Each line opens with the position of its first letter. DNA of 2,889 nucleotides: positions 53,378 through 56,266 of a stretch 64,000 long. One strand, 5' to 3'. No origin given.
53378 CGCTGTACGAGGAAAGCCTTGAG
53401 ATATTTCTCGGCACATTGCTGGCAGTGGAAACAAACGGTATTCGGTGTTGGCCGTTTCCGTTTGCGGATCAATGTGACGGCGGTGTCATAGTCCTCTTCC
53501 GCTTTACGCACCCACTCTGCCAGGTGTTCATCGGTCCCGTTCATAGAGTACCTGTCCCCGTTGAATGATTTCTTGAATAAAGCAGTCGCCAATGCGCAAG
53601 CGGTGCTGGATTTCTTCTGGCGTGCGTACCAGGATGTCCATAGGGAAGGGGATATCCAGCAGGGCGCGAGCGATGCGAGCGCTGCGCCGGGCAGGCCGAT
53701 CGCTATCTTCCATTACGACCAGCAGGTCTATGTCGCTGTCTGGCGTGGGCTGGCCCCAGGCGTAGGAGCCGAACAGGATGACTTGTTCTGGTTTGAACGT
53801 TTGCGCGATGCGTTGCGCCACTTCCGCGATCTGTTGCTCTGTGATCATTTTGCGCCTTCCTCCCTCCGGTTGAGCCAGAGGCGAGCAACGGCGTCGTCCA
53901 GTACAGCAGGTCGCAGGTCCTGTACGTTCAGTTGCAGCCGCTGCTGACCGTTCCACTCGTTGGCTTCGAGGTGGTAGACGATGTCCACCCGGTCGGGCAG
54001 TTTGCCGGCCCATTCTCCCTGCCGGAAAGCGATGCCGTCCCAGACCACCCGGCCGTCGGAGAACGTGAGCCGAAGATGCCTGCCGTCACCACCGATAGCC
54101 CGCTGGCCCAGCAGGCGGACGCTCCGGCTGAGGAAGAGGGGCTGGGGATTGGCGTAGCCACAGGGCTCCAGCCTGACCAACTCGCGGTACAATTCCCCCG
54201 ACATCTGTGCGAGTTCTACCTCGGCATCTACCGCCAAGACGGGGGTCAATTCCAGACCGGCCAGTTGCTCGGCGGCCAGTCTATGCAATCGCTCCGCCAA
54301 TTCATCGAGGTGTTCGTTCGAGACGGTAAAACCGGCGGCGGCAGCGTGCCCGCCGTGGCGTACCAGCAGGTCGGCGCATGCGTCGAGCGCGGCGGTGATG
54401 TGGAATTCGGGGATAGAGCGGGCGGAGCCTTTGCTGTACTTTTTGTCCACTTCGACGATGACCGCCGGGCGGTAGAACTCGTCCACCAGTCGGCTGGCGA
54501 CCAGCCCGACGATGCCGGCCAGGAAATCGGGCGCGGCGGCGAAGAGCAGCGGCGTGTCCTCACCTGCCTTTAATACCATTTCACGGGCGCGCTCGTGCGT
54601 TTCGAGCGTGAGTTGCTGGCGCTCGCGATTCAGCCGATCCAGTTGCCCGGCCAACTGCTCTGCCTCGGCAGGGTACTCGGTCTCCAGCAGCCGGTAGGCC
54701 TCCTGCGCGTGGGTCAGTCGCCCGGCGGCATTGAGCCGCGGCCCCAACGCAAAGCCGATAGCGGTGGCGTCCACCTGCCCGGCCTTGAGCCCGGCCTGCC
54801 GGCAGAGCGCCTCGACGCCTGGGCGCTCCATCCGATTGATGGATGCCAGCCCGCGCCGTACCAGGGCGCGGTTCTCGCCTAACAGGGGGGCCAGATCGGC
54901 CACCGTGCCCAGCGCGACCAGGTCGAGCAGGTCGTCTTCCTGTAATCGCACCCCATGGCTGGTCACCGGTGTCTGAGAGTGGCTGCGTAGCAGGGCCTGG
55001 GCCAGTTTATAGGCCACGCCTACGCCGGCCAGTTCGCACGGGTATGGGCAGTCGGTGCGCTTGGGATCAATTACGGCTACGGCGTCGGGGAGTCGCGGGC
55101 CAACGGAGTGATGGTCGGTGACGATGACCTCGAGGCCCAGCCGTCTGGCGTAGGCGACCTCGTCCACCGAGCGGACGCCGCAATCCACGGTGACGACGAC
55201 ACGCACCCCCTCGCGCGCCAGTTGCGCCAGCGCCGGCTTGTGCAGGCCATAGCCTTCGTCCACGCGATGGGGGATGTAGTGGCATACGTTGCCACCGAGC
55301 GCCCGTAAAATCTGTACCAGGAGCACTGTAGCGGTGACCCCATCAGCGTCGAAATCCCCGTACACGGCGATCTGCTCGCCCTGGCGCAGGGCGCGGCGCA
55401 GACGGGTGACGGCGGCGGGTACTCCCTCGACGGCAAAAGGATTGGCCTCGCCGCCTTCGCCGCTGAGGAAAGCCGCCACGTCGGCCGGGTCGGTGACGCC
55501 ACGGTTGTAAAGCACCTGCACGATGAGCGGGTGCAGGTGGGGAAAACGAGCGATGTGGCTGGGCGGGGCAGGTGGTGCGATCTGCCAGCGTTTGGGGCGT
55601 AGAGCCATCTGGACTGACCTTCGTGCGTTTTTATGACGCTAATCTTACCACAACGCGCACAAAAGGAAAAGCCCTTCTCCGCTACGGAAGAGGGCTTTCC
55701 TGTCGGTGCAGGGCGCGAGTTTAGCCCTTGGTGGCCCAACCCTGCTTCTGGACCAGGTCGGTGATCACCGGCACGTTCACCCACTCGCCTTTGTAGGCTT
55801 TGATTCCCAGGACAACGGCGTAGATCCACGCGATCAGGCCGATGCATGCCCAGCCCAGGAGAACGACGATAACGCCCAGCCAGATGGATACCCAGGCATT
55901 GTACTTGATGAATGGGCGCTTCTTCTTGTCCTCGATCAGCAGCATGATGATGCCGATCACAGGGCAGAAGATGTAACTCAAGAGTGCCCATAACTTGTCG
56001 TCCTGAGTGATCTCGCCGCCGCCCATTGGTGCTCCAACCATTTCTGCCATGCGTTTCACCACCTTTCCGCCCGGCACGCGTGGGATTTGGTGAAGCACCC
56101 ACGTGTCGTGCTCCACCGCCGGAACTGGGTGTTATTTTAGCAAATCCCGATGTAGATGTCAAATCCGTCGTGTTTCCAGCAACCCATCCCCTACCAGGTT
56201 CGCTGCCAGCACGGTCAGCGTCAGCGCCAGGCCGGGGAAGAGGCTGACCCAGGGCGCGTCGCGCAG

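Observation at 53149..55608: HEPN-MNT toxin-antitoxin-like pair translationally coupled to recJ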

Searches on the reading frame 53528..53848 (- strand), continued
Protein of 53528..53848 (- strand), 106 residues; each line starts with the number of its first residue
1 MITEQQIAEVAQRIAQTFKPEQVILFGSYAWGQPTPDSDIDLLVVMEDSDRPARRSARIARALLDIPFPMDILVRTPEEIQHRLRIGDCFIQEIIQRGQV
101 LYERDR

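Call 82: fold_search(model_id=the predicted structure, library=pdb)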
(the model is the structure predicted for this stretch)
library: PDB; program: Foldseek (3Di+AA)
matches with E <= 10: 797; with E <= 0.001: 19
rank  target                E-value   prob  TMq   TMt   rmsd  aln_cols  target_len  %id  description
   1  8xeh_E                1.3e-05  1.00  0.69  0.70   3.0       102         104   19  Crystal structure of HEPN-MNT complex (released 2024-12-18)
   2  8xeo_B                2.3e-05  1.00  0.70  0.74   3.3       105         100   19  Crystal structure of MNT antitoxin (released 2024-12-18)
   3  8xeo_A                5.0e-05  1.00  0.71  0.75   3.0       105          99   19  Crystal structure of MNT antitoxin (released 2024-12-18)
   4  7bxo_E                5.4e-05  1.00  0.64  0.55   3.9       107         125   20  Crystal structure of the toxin-antitoxin with AMP-PNP (released 2020-09-30)
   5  2rff                  1.3e-04  1.00  0.65  0.63   2.6       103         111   22  Crystal structure of a putative nucleotidyltransferase (NP_343093.1) from Sulfolobus solfataricus at 1.40 A resolution (released 2007-10-16)
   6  6m6u_F                2.0e-04  1.00  0.62  0.54   4.0       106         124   18  Crystal structure the toxin-antitoxin MntA-HpeT mutant-D39ED41E (released 2020-09-30)
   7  7bxo_A                2.3e-04  1.00  0.63  0.55   4.0       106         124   20  Crystal structure of the toxin-antitoxin with AMP-PNP (released 2020-09-30)
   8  6m6u_A                2.8e-04  1.00  0.60  0.53   4.1       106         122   17  Crystal structure the toxin-antitoxin MntA-HpeT mutant-D39ED41E (released 2020-09-30)
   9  9dbh_B                3.4e-04  1.00  0.58  0.29   2.7        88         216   26  Structure of Hailong HalB in complex with oligodeoxyadenylate (released 2025-05-07)
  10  7ae9_G                3.6e-04  1.00  0.59  0.45   5.2       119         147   21  Crystal structure of mono-AMPylated HEPN(R46E) toxin in complex with MNT antitoxin (released 2020-12-30)
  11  6m6w_F                4.4e-04  1.00  0.60  0.53   4.1       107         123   20  Crystal structure the toxin-antitoxin MntA-HpeT mutant-Y104A (released 2020-09-30)
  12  9dbj_B                4.7e-04  1.00  0.59  0.31   2.6        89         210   26  Structure of Hailong HalB R164A mutant with non-hydrolyzable dATP (released 2025-05-07)
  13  9dbj_C                5.4e-04  1.00  0.59  0.30   2.6        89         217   26  Structure of Hailong HalB R164A mutant with non-hydrolyzable dATP (released 2025-05-07)
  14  9dbj_F                5.4e-04  1.00  0.59  0.30   2.7        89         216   26  Structure of Hailong HalB R164A mutant with non-hydrolyzable dATP (released 2025-05-07)
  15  1no5_A                6.1e-04  1.00  0.68  0.71   3.6       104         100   21  Structure of HI0073 from Haemophilus influenzae, the nucleotide binding domain of the HI0073/HI0074 two protein nucleo (released 2004-03-16)
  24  7ae9_H                2.0e-03  1.00  0.51  0.41   5.3       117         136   20  Crystal structure of mono-AMPylated HEPN(R46E) toxin in complex with MNT antitoxin (released 2020-12-30)
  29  7ae9_F                2.8e-03  1.00  0.50  0.40   7.2       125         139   18  Crystal structure of mono-AMPylated HEPN(R46E) toxin in complex with MNT antitoxin (released 2020-12-30)
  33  7ae9_E                3.2e-03  1.00  0.53  0.41   5.6       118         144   22  Crystal structure of mono-AMPylated HEPN(R46E) toxin in complex with MNT antitoxin (released 2020-12-30)
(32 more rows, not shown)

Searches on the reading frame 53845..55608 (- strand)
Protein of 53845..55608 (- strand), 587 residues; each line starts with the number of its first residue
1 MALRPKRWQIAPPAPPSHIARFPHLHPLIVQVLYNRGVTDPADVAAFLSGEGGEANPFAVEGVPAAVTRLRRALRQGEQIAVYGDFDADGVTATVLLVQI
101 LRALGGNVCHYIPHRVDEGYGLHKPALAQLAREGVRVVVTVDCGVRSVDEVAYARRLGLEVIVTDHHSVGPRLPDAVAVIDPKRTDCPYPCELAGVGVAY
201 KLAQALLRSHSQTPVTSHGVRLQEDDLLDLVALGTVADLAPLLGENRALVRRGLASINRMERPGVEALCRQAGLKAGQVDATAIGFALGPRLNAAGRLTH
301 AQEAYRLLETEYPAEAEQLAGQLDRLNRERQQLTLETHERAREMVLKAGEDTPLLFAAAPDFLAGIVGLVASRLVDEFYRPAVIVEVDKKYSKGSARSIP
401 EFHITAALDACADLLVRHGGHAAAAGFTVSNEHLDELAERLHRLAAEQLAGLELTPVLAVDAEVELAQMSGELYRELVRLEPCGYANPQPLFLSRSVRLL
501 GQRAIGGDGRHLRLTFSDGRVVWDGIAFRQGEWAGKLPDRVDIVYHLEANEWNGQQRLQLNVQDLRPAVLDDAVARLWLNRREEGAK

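Call 3: search_protein_families(library=pfam, proteins=[window:53845-55608:-], max_evalue=0.01)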
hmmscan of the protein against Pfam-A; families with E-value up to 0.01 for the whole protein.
window:53845-55608:- (587 aa): 3 families
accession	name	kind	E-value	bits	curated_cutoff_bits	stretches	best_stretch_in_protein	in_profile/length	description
PF17768.7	RecJ_OB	-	2.1e-31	108.6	27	1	460-564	1-107/107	RecJ OB domain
PF01368.27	DHH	-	2.2e-25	89.8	28.1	1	79-235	1-125/125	DHH family, N-terminal domain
PF02272.25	DHHA1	-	4.8e-09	37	25.9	1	354-445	4-100/102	DHHA1 domain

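Call 4: search_protein_families(library=ncbifam, proteins=[window:53845-55608:-], max_evalue=0.01)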
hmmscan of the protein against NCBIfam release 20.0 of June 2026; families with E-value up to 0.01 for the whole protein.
window:53845-55608:- (587 aa): 5 families
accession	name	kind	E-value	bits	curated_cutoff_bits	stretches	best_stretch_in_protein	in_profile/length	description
TIGR00644.1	recJ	equivalog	2.1e-155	518.1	396.9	1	26-565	2-546/546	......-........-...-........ exonuclease RecJ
NF008290.0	PRK11070.1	equivalog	1.5e-102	344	900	1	24-567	21-576/577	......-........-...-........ exonuclease RecJ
NF053576.1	RecJ_archaeal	equivalog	2.3e-19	69.6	360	2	69-254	3-169/452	RecJ family nuclease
NF053575.1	GAN_nuclease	exception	2e-10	39.9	850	2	69-207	16-149/467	GINS-associated RecJ family nuclease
NF040701.1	RecJ_Meth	equivalog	2.9e-05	23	550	1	78-206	8-130/449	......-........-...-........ exonuclease RecJ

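Call 5: search_protein_families(library=padloc, proteins=[window:53845-55608:-], max_evalue=0.01)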
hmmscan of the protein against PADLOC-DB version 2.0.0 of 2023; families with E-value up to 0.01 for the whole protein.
window:53845-55608:- (587 aa): 0 families

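Call 8: find_related_loci(query=window:53848-55608:-, collection=genome_contigs, flank=6000)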
Query window:53848-55608:- (587 aa) in genome_contigs; peptide patterns used: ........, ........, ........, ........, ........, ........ (x = any residue, [..] = any of these).
600 stretches matched a pattern (row limit reached: there are more); 542 encode a relative of the query (tblastn E <= 1e-3); the best 80 are kept; 80 distinct loci.
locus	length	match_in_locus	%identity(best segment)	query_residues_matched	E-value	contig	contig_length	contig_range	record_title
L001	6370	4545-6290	77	1-581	0e+0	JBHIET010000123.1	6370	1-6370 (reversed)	MAG: Anaerolineae bacterium isolate b2.sp2_bin.30 NODE_4872_length_6370_cov_8.365637, whole genome shotgun sequence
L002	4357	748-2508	72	1-581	0e+0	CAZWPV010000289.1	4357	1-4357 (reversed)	MAG TPA_asm: uncultured Anaerolineales bacterium isolate binchicken_co228_317 genome assembly, contig: NODE_34802_length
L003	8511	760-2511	74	1-583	0e+0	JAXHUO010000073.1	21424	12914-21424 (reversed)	MAG: Chloroflexota bacterium isolate MAG53_tar_biofilm MAG53_73, whole genome shotgun sequence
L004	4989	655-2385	69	1-576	0e+0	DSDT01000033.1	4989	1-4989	MAG TPA_asm: Chloroflexota bacterium isolate SpSt-1225 Ga0129302_1011196, whole genome shotgun sequence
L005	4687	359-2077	69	1-572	0e+0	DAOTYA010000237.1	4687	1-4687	MAG TPA_asm: Anaerolineae bacterium isolate H23_299 k115_944880, whole genome shotgun sequence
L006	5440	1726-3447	67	1-567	0e+0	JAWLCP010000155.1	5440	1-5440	MAG: Anaerolineae bacterium isolate 15dZY3.bin.6 NODE_14661_length_5440_cov_12.555888, whole genome shotgun sequence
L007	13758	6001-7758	64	1-585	0e+0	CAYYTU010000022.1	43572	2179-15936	MAG TPA_asm: uncultured Anaerolineales bacterium isolate binchicken_co17_286 genome assembly, contig: NODE_2602_length_4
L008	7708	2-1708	66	8-569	0e+0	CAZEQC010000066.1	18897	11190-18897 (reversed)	MAG TPA_asm: uncultured Anaerolineales bacterium isolate binchicken_co15_221 genome assembly, contig: NODE_1610_length_1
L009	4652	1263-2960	65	3-568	0e+0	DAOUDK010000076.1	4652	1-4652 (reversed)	MAG TPA_asm: Anaerolineae bacterium isolate M42_99 k117_94918, whole genome shotgun sequence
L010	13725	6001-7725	64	1-568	0e+0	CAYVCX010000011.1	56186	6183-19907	MAG TPA_asm: uncultured Anaerolineales bacterium isolate SRP141376_co1_360 genome assembly, contig: NODE_1461_length_561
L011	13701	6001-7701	64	2-568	0e+0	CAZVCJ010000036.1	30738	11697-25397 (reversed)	MAG TPA_asm: uncultured Anaerolineae bacterium isolate SRP178699_co1_610 genome assembly, contig: NODE_1576_length_30738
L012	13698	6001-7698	64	2-567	0e+0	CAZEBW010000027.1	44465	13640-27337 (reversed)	MAG TPA_asm: uncultured Anaerolineae bacterium isolate binchicken_co17_112 genome assembly, contig: NODE_2522_length_444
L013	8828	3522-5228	61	4-572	0e+0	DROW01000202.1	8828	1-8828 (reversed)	MAG TPA_asm: Chloroflexi bacterium isolate HyVt-544 HyVt-544_k145_669483, whole genome shotgun sequence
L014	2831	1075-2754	63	7-568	0e+0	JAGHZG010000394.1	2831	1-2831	MAG: Chloroflexota bacterium isolate 626A.7 NODE_4601_length_2831_cov_4.512968, whole genome shotgun sequence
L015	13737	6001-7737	61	1-569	0e+0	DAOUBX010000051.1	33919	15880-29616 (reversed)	MAG TPA_asm: Anaerolineales bacterium isolate H71_756 k91_1775732, whole genome shotgun sequence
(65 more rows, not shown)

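Call 62: search_protein_families(library=pfam, proteins=[L012:7845-8144:+, L012:8134-8610:+], max_evalue=1)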
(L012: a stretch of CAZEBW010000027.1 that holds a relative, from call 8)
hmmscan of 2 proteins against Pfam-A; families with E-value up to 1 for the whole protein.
L012:7845-8144:+ (99 aa): 5 families
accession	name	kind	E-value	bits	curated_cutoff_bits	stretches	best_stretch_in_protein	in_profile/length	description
PF18881.5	DUF5646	-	0.018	15.4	27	1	7-52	17-67/69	Family of unknown function (DUF5646)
PF20887.3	PWP3A-B_N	-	0.049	15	27.4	1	26-78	35-86/95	PWWP domain-containing DNA repair factor 3A/B, N-terminal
PF01931.24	NTPase_I-T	-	0.092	13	25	1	33-66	25-58/162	Protein of unknown function DUF84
PF01192.27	RNA_pol_Rpb6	-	0.2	12.2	26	1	50-71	11-32/53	RNA polymerase Rpb6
PF06200.19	tify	-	0.23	11.2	27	1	20-32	21-33/34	tify domain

L012:8134-8610:+ (158 aa): 3 families
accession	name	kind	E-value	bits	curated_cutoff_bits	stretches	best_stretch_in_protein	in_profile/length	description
PF13470.12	PIN_3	-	2.8e-19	70.4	27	1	19-128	1-113/115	PIN domain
PF01850.27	PIN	-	0.0021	19.1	23.6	1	21-132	2-115/120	PIN domain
PF24109.1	DUF7384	-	0.004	17.6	27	1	16-131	3-104/153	Family of unknown function (DUF7384)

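Call 65: search_protein_families(library=pfam, alignment_id=A3, max_evalue=0.001)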
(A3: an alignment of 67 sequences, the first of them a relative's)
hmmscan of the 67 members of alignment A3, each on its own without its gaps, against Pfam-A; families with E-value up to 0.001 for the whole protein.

A. member 1, L002:2516-4000:+ (495 aa): 3 families
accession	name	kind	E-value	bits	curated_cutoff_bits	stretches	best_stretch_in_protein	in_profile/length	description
PF00884.28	Sulfatase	-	1.3e-35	123.6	25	1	12-354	3-300/301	Sulfatase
PF16347.10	SGSH_C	-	2.8e-15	57.3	29.3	2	426-477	96-149/154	N-sulphoglucosamine sulphohydrolase, C-terminal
PF01663.27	Phosphodiest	-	1.2e-08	35.5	23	1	263-296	187-220/342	Type I phosphodiesterase / nucleotide pyrophosphatase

B. families by the number of members that match (of 67 scanned): 31 families (the first 25 are shown)
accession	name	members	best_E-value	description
PF01370.27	Epimerase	15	1.2e-62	NAD dependent epimerase/dehydratase family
PF16363.11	GDP_Man_Dehyd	15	7.7e-62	GDP-mannose 4,6 dehydratase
PF01073.25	3Beta_HSD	15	8.7e-22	3-beta hydroxysteroid dehydrogenase/isomerase family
PF02719.21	Polysacc_synt_2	15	1.6e-20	Polysaccharide biosynthesis protein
PF04321.23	RmlD_sub_bind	15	2.3e-19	RmlD substrate binding domain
PF07993.18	NAD_binding_4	15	2.2e-11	Male sterility protein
PF13460.12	NAD_binding_10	15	1.4e-09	NAD(P)H-binding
PF00106.31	adh_short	12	2.1e-07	short chain dehydrogenase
PF05368.20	NmrA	11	3.8e-08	NmrA-like family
PF08659.16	KR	11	9.2e-08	KR domain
PF04014.23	MazE_antitoxin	7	5.7e-09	Antidote-toxin recognition MazE, bacterial antitoxin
PF00293.34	NUDIX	4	4.4e-24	NUDIX domain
PF14815.12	NUDIX_4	4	3.5e-09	NUDIX domain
PF13561.12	adh_short_C2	3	2e-06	Enoyl-(Acyl carrier protein) reductase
PF00365.25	PFK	2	2.6e-108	Phosphofructokinase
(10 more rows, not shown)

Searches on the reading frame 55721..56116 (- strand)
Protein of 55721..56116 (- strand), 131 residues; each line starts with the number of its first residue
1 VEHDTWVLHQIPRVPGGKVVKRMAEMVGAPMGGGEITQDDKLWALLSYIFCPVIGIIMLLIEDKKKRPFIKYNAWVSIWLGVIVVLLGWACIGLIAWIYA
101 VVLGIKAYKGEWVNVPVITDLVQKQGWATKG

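Call 3: search_protein_families(library=pfam, proteins=[window:55721-56116:-], max_evalue=0.01)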
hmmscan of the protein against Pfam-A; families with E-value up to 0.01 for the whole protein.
window:55721-56116:- (131 aa): 0 families

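Call 62: search_protein_families(library=pfam, proteins=[window:55721-56116:-], max_evalue=1)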
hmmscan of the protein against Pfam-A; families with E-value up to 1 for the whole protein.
window:55721-56116:- (131 aa): 2 families
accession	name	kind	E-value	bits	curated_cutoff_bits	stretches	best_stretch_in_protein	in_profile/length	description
PF09685.15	DUF4870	-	0.022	15.2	25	1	70-122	69-107/107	Domain of unknown function (DUF4870)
PF18949.5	DUF5693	-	0.06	12.3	29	1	40-101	366-424/609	Family of unknown function (DUF5693)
